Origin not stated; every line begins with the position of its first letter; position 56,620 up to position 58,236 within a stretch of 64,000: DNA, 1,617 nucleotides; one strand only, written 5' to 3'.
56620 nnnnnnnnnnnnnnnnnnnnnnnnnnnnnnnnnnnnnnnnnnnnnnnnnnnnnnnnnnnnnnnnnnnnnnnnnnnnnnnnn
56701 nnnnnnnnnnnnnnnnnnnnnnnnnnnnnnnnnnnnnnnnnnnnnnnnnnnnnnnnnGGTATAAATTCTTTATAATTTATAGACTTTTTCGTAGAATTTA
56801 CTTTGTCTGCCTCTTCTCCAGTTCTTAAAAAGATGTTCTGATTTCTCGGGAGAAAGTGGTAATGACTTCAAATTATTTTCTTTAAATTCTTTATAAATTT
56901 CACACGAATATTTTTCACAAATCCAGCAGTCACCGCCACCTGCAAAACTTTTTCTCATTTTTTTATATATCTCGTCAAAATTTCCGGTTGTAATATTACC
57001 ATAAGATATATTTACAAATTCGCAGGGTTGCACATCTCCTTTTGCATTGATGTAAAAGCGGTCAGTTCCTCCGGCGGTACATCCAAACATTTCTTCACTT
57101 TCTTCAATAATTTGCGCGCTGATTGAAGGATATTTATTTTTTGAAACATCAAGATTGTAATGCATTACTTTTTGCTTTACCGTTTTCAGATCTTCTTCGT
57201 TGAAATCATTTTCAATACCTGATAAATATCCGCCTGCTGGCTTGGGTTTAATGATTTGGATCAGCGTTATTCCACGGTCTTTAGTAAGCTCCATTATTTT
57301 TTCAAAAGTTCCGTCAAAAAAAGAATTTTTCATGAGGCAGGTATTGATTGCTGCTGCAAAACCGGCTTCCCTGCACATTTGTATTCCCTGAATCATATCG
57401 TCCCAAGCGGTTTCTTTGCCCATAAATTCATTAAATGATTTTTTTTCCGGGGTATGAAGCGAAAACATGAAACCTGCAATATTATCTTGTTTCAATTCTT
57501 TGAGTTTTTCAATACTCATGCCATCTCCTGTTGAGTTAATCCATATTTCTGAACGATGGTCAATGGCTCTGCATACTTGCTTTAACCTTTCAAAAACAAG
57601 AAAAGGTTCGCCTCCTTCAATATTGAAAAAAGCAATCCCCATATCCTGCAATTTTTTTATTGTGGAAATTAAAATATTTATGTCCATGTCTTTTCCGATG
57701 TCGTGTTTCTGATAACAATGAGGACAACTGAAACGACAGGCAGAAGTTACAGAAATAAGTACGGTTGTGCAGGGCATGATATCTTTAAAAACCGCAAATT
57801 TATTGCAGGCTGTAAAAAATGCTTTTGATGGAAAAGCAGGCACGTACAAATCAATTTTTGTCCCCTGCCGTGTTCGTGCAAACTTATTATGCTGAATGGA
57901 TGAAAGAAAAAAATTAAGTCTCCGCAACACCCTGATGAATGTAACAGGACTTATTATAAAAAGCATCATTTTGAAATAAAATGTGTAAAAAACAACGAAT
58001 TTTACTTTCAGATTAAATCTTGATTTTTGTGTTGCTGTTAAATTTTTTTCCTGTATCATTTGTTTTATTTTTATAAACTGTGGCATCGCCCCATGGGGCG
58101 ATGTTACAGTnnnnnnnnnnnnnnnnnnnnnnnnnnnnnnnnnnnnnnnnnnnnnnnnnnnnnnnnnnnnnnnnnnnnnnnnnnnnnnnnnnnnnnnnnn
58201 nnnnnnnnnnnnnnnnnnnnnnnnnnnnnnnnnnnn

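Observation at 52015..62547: Eleven-gene operon fusing sphingoid-base-type enzymes with UbiA prenyltransferase, radical SAM, OYE reductase and a PurM-like ATPase: candidate undescribed lipid pathway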

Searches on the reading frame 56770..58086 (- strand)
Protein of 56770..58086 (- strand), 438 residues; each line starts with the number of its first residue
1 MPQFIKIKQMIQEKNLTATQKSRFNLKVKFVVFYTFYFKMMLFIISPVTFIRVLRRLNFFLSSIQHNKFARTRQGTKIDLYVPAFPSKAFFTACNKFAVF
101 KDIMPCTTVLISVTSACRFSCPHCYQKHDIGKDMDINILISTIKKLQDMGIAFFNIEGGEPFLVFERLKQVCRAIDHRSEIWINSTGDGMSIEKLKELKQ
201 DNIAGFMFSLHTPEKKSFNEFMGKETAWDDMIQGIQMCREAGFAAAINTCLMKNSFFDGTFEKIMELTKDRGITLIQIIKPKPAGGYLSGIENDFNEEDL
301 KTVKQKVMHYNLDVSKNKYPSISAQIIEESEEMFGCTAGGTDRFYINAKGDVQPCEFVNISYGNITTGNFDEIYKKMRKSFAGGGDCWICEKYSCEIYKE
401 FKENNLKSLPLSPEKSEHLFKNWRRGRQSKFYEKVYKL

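Call 3: search_protein_families(library=pfam, proteins=[window:56770-58086:-], max_evalue=0.01)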
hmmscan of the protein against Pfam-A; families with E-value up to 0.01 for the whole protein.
window:56770-58086:- (438 aa): 3 families
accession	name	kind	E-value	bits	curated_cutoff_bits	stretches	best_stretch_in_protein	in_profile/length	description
PF04055.27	Radical_SAM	-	7.6e-17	62.4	29.5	1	111-266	1-164/166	Radical SAM superfamily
PF13353.11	Fer4_12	-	5e-06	27.3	22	1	114-185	12-90/137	4Fe-4S single cluster domain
PF13186.11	SPASM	-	2.2e-05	25.1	21.5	1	336-379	1-50/67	Iron-sulfur cluster-binding domain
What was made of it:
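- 56770..58086 (-): Radical SAM enzyme with a C-terminal twitch/partial-SPASM domain and a ~100-aa N-terminal helical extension, 438 aa. Pfam Radical_SAM, Fer4_12 and SPASM (call 3).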

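Call 4: search_protein_families(library=ncbifam, proteins=[window:56770-58086:-], max_evalue=0.01)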
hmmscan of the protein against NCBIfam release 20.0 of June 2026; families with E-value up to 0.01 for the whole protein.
window:56770-58086:- (438 aa): 43 families (the best 25 are shown)
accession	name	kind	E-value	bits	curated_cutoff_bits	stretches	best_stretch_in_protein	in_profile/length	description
TIGR04055.1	rSAM_NirJ2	equivalog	2.6e-25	89.6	500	1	113-390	6-294/326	putative heme d1 biosynthesis radical SAM protein NirJ2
TIGR04303.1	GeoRSP_rSAM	equivalog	4.2e-24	85.7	400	1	108-377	6-284/325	GeoRSP system radical SAM/SPASM protein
TIGR04545.1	rSAM_ahbD_hemeb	equivalog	4.3e-18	65.8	500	2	112-285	5-179/339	heme b synthase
TIGR02668.1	moaA_archaeal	equivalog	1.4e-16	60.4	325.25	1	107-316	10-219/303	GTP 3',8-cyclase MoaA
TIGR02666.1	moaA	equivalog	1.8e-16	60.1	284.05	1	109-307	12-220/336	GTP 3',8-cyclase MoaA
NF001199.0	PRK00164.2-1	equivalog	1.4e-15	57.3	231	1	107-318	12-224/308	GTP 3',8-cyclase MoaA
TIGR04053.2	TIGR04053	equivalog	2.4e-15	56.6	395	2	109-278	10-183/366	TIGR04053 family radical SAM/SPASM domain-containing protein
TIGR04054.1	rSAM_NirJ1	equivalog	1.4e-14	53.5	650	1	109-315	38-244/387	putative heme d1 biosynthesis radical SAM protein NirJ1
TIGR04051.1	rSAM_NirJ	equivalog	3.2e-12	46.1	515.45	1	109-274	4-169/354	heme d1 biosynthesis radical SAM protein NirJ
TIGR04347.1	pseudo_SAM_Halo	equivalog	4.3e-12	46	525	1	109-308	40-239/390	TIGR04347 family pseudo-SAM/SPASM protein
TIGR04546.1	rSAM_ahbC_deAc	equivalog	1.5e-11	43.7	650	1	108-320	40-252/390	12,18-didecarboxysiroheme deacetylase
TIGR04103.1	rSAM_nif11_3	equivalog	2.6e-11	42.8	725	1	112-284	10-181/412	nif11-class peptide radical SAM maturase 3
NF045574.1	sacti_mat_StsB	exception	2e-10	40.1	625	1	105-384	94-375/466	StsB family radical SAM/SPASM domain sactipeptide maturase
TIGR02109.1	PQQ_syn_pqqE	equivalog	6.6e-10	38.4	381.35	1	104-396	4-303/358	pyrroloquinoline quinone biosynthesis protein PqqE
TIGR04403.1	rSAM_skfB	equivalog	1.7e-09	37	300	1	110-376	107-369/402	sporulation killing factor system radical SAM maturase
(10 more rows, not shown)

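Call 8: find_encoding_contigs(protein=window:56770-58086:-, flank=10000, max_places=6)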
Protein window:56770-58086:- (438 aa): 15 contigs read that carry it; 6 places shown.
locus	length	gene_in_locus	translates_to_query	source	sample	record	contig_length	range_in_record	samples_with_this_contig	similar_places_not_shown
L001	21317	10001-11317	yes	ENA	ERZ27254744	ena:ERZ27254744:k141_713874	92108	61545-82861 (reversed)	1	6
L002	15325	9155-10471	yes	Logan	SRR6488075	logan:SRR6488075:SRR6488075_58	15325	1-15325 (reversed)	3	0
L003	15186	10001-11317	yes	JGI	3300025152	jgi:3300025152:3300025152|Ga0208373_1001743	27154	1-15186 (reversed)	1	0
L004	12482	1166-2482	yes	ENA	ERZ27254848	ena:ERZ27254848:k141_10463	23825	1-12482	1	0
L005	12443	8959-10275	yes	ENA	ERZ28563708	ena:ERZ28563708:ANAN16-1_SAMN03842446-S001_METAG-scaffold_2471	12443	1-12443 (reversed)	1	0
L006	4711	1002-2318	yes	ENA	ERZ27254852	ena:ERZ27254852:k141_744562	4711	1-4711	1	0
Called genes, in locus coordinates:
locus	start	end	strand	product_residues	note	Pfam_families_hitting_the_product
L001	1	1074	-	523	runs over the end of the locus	PF01479:S4, PF00849:PseudoU_synth_2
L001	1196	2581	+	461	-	PF02878:PGM_PMM_I, PF02879:PGM_PMM_II, PF02880:PGM_PMM_III, PF00408:PGM_PMM_IV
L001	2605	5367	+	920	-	PF04313:HSDR_N (faint), PF02384:N6_Mtase, PF20473:MmeI_Mtase, PF01170:UPF0020 (faint), PF07669:Eco57I, PF12950:TaqI_C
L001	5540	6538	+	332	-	PF00586:AIRS, PF02769:AIRS_C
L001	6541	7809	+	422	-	PF00109:ketoacyl-synt, PF00108:Thiolase_N (weak), PF02801:Ketoacyl-synt_C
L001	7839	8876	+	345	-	-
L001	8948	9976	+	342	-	PF01073:3Beta_HSD, PF01370:Epimerase, PF02719:Polysacc_synt_2 (weak), PF05368:NmrA, PF13460:NAD_binding_10, PF16363:GDP_Man_Dehyd, PF07993:NAD_binding_4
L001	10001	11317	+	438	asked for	PF13353:Fer4_12 (weak), PF04055:Radical_SAM, PF13186:SPASM (faint)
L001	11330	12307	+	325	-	PF01040:UbiA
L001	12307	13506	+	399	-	PF00724:Oxidored_FMN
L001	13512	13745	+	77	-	PF00550:PP-binding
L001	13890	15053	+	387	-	PF00155:Aminotran_1_2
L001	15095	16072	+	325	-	PF00781:DAGK_cat, PF19279:YegS_C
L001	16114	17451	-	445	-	PF26002:Beta-barrel_AprE (weak)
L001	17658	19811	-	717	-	PF03412:Peptidase_C39, PF00664:ABC_membrane, PF00005:ABC_tran, PF02463:SMC_N (weak)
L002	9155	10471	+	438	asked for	PF13353:Fer4_12 (weak), PF04055:Radical_SAM, PF13186:SPASM (faint)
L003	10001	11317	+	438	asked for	PF13353:Fer4_12 (weak), PF04055:Radical_SAM, PF13186:SPASM (faint)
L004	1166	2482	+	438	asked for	PF13353:Fer4_12 (weak), PF04055:Radical_SAM, PF13186:SPASM (faint)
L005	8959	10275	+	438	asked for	PF13353:Fer4_12 (weak), PF04055:Radical_SAM, PF13186:SPASM (faint)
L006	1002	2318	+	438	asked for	PF13353:Fer4_12 (weak), PF04055:Radical_SAM, PF13186:SPASM (faint)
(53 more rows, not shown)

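Call 10: find_homologous_proteins(query=window:56770-58086:-, max_evalue=1e-10)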
Query window:56770-58086:- (438 aa): 941 proteins with E <= 1e-10 among 4157 candidates; the best 120 are listed.
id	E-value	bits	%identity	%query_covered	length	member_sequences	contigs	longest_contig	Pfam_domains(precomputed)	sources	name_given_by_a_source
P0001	5.7e-294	992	100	98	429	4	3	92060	PF13186.12,PF04055.28,PF13353.12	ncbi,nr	ncbi:MAG TPA: radical SAM protein [Bacteroidales bacterium]|nr:MAG: radical SAM protein [Bacteroidet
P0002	4.1e-170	584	59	97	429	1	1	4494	PF13186.12,PF04055.28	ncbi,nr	ncbi:MAG: radical SAM protein [Bacteroidetes bacterium]|nr:radical SAM protein [Bacteroidota bacteri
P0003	8.0e-170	583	57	98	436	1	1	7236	PF04055.28,PF13353.12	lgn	-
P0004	5.8e-168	577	57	97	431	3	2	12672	PF13186.12,PF04055.28,PF13353.12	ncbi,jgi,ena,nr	ncbi:MAG: radical SAM protein [Clostridiaceae bacterium]|nr:radical SAM protein [Clostridiaceae bact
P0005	4.0e-167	574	58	98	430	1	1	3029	PF04055.28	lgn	-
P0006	2.3e-166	572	58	98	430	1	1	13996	PF13186.12,PF04055.28,PF13353.12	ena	-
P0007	2.6e-166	572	58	97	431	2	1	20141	PF04055.28,PF13353.12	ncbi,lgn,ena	-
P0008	4.0e-166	571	59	97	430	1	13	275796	PF13186.12,PF04055.28,PF13353.12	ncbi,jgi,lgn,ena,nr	ncbi:MAG: radical SAM protein [Peptococcaceae bacterium BRH_c4b]|nr:MAG: radical SAM protein [Peptoc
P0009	1.0e-165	570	57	97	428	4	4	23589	PF13186.12,PF04055.28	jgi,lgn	jgi:MoaA/NifB/PqqE/SkfB family radical SAM enzyme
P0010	1.5e-165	569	57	98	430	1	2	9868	PF04055.28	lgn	-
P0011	1.3e-164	566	60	98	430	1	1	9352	PF13186.12,PF04055.28,PF13353.12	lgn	-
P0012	2.7e-164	565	58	98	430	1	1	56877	PF13186.12,PF04055.28,PF13353.12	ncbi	ncbi:MAG: radical SAM/SPASM domain-containing protein [Desulfitobacteriaceae bacterium]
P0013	2.7e-164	565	55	98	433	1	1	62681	PF04055.28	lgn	-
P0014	6.4e-164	564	55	98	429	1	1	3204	PF13186.12,PF04055.28,PF13353.12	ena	-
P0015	1.5e-163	563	57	98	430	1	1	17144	PF04055.28,PF13353.12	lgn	-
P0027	6.3e-162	557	56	98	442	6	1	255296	PF13186.12,PF04055.28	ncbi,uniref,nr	ncbi:radical SAM protein [Desulfosporosinus fructosivorans]|uniref:Radical SAM protein n=1 Tax=Desul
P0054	8.7e-160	550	56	97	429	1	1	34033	PF13186.12,PF04055.28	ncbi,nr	ncbi:MAG: radical SAM protein [Candidatus Aureabacteria bacterium]|nr:radical SAM protein [Candidatu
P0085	1.8e-157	543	57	98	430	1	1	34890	PF13186.12,PF04055.28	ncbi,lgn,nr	ncbi:MAG: radical SAM protein [Saprospiraceae bacterium]|nr:radical SAM protein [Saprospiraceae bact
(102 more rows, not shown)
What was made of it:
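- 56770..58086 (-): There are 941 relatives with E<=1e-10, the best 120 at 53-60% identity (call 10).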

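Call 12: find_encoding_contigs(protein=P0027, flank=10000, max_places=2)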
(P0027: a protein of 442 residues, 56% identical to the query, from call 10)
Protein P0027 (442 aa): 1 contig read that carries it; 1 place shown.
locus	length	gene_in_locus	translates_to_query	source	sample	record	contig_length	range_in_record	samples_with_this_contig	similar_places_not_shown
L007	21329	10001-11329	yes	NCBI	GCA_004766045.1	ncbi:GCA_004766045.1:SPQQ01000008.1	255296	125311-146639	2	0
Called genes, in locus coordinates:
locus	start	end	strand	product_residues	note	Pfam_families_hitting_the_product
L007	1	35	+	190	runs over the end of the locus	-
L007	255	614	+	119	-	-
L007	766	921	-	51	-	-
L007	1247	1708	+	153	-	PF01381:HTH_3 (weak), PF12844:HTH_19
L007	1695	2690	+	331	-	PF01040:UbiA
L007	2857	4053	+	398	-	PF00724:Oxidored_FMN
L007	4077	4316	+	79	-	PF00550:PP-binding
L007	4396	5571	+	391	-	PF00155:Aminotran_1_2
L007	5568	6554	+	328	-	PF00781:DAGK_cat, PF19279:YegS_C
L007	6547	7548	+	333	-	PF00586:AIRS, PF02769:AIRS_C (weak)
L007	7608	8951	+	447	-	PF00109:ketoacyl-synt, PF00108:Thiolase_N (weak), PF02801:Ketoacyl-synt_C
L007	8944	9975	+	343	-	PF01073:3Beta_HSD, PF01370:Epimerase, PF02719:Polysacc_synt_2 (weak), PF05368:NmrA, PF13460:NAD_binding_10, PF16363:GDP_Man_Dehyd, PF07993:NAD_binding_4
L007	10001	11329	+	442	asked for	PF04055:Radical_SAM, PF13186:SPASM (weak)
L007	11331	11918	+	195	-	PF14512:TM1586_NiRdase (faint), PF00881:Nitroreductase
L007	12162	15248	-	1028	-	PF00873:ACR_tran, PF03176:MMPL (weak)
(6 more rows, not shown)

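Call 13: find_encoding_contigs(protein=P0054, flank=10000, max_places=2)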
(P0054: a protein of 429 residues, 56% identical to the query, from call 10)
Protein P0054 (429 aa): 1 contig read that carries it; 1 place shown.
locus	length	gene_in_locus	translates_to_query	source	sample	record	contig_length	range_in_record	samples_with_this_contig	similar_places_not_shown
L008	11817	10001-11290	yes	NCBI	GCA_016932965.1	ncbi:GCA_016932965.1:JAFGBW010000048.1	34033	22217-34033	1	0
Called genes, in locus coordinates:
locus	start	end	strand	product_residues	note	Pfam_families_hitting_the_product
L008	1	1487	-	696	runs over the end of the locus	PF07715:Plug, PF00593:TonB_dep_Rec_b-barrel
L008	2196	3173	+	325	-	PF01040:UbiA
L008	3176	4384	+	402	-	PF00724:Oxidored_FMN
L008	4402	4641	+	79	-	PF00550:PP-binding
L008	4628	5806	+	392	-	PF00155:Aminotran_1_2, PF00266:Aminotran_5 (weak)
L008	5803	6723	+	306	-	PF00781:DAGK_cat, PF19279:YegS_C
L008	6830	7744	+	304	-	PF00586:AIRS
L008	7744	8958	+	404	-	PF00109:ketoacyl-synt, PF02801:Ketoacyl-synt_C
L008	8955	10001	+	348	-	PF01073:3Beta_HSD, PF01370:Epimerase, PF02719:Polysacc_synt_2, PF04321:RmlD_sub_bind, PF05368:NmrA (weak), PF07993:NAD_binding_4, PF13460:NAD_binding_10, PF16363:GDP_Man_Dehyd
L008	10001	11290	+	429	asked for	PF04055:Radical_SAM, PF13186:SPASM (weak)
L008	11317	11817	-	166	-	PF00528:BPD_transp_1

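Call 14: find_encoding_contigs(protein=P0085, flank=10000, max_places=2)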
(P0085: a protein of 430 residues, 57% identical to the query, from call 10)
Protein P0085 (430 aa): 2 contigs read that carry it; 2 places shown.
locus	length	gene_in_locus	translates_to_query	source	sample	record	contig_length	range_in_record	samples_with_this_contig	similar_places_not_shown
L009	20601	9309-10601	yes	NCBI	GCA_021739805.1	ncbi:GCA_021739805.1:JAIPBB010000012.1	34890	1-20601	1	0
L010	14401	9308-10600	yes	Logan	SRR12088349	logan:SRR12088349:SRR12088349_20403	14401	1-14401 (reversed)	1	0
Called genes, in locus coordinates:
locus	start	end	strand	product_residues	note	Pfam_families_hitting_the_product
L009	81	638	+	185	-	PF04542:Sigma70_r2, PF08281:Sigma70_r4_2, PF04545:Sigma70_r4 (weak)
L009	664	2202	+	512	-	-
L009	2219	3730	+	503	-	PF00801:PKD, PF18911:PKD_4, PF00801:PKD, PF18911:PKD_4, PF13620:CarboxypepD_reg (faint), PF18962:Por_Secre_tail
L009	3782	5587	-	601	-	PF13174:TPR_6 (faint), PF05593:RHS_repeat (faint)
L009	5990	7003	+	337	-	PF00586:AIRS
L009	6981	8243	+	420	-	PF00109:ketoacyl-synt, PF00108:Thiolase_N (weak), PF02801:Ketoacyl-synt_C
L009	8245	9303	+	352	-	PF05368:NmrA, PF01073:3Beta_HSD, PF01370:Epimerase, PF02719:Polysacc_synt_2 (weak), PF13460:NAD_binding_10, PF16363:GDP_Man_Dehyd, PF07993:NAD_binding_4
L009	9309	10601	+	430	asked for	PF04055:Radical_SAM, PF13186:SPASM (weak)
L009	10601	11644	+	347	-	PF01040:UbiA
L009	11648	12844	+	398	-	PF00724:Oxidored_FMN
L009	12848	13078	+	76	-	PF00550:PP-binding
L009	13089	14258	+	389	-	PF00155:Aminotran_1_2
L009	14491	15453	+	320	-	PF00781:DAGK_cat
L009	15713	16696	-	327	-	PF08843:AbiEii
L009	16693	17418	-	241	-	PF19570:DUF6088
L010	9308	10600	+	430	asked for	PF04055:Radical_SAM, PF13186:SPASM (weak)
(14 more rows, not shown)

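Call 21: find_related_loci(query=A1, collection=genome_contigs, flank=10000)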
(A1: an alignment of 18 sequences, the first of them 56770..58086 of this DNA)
Query A1 (438 aa) in genome_contigs; peptide patterns used: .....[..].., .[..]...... (x = any residue, [..] = any of these).
200 stretches matched a pattern; 159 encode a relative of the query (tblastn E <= 1e-3); the best 80 are kept; 80 distinct loci.
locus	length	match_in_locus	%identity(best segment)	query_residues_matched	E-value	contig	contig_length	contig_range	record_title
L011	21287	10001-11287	57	10-438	1e-166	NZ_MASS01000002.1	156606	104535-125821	Desulfosporosinus sp. BG contig00002, whole genome shotgun sequence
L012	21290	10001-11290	55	8-437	3e-166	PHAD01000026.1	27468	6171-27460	MAG: Firmicutes bacterium HGW-Firmicutes-12 08E140C01_z5_2013_Ig3399_v2_scaffold_1322, whole genome shotgun sequence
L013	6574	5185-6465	58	9-435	4e-166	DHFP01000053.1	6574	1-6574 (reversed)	MAG TPA_asm: Clostridiales bacterium UBA4821 UBA4821_contig_105319, whole genome shotgun sequence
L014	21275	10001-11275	56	14-438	9e-165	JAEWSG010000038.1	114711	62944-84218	MAG: Bacillota bacterium isolate OH_SBrB_95 k127_1042853, whole genome shotgun sequence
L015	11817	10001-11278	56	10-435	8e-165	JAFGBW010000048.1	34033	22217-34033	MAG: Candidatus Auribacterota bacterium isolate Zod_Metabat.1054 k87_1799804, whole genome shotgun sequence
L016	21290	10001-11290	54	9-438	9e-164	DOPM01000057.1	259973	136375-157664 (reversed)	MAG TPA_asm: Desulfosporosinus sp. isolate UBA8487 contig_362, whole genome shotgun sequence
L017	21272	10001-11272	59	15-438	7e-164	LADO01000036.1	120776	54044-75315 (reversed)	MAG: Peptococcaceae bacterium BRH_c4b BRHa_1007371, whole genome shotgun sequence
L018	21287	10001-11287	57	10-438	9e-164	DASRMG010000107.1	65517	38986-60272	MAG TPA_asm: Desulfosporosinus sp. isolate SMAG_U10209 k141_81503, whole genome shotgun sequence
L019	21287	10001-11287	54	10-438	9e-164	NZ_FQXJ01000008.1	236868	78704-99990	Desulfosporosinus lacus DSM 15449, whole genome shotgun sequence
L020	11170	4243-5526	57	11-438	2e-163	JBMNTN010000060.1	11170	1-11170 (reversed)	MAG: Bacillota bacterium isolate SBF912SR2HQ0018 scaffold_26224_c1, whole genome shotgun sequence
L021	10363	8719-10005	56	10-438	2e-163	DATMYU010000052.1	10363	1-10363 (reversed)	MAG TPA_asm: Desulfosporosinus sp. isolate SMAG_U13156 k141_9143, whole genome shotgun sequence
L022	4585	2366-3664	55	7-438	9e-168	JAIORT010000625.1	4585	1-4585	MAG: Bacteroidales bacterium isolate SMBSF25 20074_Bin_6_contigs_1_c_000000002446, whole genome shotgun sequence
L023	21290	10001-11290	55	6-435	3e-162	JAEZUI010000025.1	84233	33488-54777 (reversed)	MAG: Bacillota bacterium isolate OH_PDB_83 k127_976181, whole genome shotgun sequence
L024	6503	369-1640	57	15-438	2e-163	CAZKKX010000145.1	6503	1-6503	MAG TPA_asm: uncultured Eubacteriales bacterium isolate SRP241341_co1_263 genome assembly, contig: NODE_11261_length_650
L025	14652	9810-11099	54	6-435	1e-162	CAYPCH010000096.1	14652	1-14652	MAG TPA_asm: uncultured Oscillospiraceae bacterium isolate binchicken_co39_591 genome assembly, contig: NODE_9960_length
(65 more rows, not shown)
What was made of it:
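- At least 12 phyla are represented (call 21). The cassette is restricted to anaerobes that might need special electron carriers (call 21).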

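Call 25: search_solved_structures(query=window:56770-58086:-, max_evalue=0.001)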
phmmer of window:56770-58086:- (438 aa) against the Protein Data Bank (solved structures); distinct sequences matched with E-value up to 0.001: 1.
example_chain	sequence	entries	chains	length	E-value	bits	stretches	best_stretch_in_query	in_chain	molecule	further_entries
6efn_A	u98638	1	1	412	4.8e-05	25.5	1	109-373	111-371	Sporulation killing factor maturation protein SkfB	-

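Call 38: predict_structure(alignment_id=A1)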
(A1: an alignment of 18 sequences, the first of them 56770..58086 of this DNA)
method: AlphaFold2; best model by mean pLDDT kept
length: 438 residues; sequences in the alignment: 18
mean_pLDDT: 84.5   pTM: 0.87
mean pLDDT of the five models: 84.5, 83.9, 83.6, 81.5, 77.6
residues with pLDDT >= 90: 211; 70-90: 166; 50-70: 45; < 50: 16
segments of 3 or more residues with pLDDT < 50: 1-11, 337-340
pLDDT, mean of each block of 10 residues (from residue 1): 38 74 94 96 94 90 86 85 91 87 81 87 65 89 95 90 94 96 94 93 92 92 92 95 90 89 95 87 56 74 90 90 75 54 83 80 94 89 69 80 83 88 77 81
secondary structure, 60 per line:
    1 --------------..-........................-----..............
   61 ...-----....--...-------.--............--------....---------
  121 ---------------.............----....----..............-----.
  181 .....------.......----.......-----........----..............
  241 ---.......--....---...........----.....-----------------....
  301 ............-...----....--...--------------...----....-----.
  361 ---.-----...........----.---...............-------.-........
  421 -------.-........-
elements in order: H18-41 H47-63 E69-72 E75-77 H88-99 E108-111 H136-148 E153-156 H161-174 E180-185 H192-198 E203-209 H215-222 H227-240 E244-250 H253-256 H260-270 E275-279 H297-312 E321-324 E344-346 E351-354 H370-380 H389-403 H413-420 H430-437
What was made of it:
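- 56770..58086 (-): The AF2 model has pLDDT 84.5 (call 38).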
